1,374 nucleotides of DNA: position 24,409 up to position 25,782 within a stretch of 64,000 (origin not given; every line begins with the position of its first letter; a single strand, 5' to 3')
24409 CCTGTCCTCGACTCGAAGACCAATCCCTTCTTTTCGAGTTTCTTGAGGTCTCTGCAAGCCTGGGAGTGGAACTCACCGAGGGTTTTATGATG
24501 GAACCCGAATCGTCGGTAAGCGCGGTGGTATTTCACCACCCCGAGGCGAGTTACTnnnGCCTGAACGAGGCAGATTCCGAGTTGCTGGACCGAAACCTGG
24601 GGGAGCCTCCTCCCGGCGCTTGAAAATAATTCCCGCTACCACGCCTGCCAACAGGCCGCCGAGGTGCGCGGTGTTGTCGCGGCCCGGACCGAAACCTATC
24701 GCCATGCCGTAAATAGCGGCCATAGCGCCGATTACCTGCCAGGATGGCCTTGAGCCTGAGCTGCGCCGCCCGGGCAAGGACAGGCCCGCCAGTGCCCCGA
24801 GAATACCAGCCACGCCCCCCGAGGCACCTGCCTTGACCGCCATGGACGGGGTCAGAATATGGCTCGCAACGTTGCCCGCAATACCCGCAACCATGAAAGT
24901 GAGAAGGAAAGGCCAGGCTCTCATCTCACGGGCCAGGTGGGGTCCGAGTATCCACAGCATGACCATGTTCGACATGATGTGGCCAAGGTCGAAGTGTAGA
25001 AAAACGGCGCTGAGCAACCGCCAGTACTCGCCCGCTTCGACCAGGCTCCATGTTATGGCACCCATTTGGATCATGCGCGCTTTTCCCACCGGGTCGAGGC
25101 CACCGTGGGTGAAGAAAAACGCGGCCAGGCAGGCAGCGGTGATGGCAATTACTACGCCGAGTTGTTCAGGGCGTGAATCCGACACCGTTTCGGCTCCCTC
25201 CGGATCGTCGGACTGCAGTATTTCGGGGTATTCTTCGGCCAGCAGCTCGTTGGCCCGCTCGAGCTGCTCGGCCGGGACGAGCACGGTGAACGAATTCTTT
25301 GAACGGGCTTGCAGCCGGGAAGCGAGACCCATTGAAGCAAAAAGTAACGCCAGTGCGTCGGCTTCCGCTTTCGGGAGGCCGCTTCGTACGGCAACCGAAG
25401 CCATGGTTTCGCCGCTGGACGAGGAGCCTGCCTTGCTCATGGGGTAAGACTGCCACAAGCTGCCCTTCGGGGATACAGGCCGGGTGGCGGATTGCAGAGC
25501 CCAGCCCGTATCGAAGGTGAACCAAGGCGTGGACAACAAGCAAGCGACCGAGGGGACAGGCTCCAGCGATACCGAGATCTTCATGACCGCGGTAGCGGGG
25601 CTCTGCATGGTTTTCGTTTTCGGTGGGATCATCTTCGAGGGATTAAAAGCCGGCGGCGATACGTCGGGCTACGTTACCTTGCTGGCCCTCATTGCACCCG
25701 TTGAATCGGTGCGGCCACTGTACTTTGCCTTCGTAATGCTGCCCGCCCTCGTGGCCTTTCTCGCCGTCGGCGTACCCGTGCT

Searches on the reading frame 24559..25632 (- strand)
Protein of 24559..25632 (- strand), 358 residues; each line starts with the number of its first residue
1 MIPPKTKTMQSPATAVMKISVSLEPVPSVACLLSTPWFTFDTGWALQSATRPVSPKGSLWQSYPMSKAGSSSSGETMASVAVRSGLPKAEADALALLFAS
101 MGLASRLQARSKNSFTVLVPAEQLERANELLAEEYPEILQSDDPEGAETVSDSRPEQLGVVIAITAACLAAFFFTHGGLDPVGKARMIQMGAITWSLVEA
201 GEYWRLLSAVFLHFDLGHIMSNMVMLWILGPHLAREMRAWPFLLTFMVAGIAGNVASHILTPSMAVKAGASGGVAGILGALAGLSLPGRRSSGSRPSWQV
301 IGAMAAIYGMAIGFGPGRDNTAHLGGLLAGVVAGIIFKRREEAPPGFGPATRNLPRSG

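Call 52: search_protein_families(library=pfam, proteins=[window:24559-25632:-], max_evalue=0.00001)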
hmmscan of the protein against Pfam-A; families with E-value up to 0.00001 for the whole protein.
window:24559-25632:- (358 aa): 1 family
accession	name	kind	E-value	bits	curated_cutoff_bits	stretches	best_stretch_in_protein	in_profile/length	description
PF01694.28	Rhomboid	-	1.1e-29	103.9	22.6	1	201-339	2-142/143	Rhomboid domain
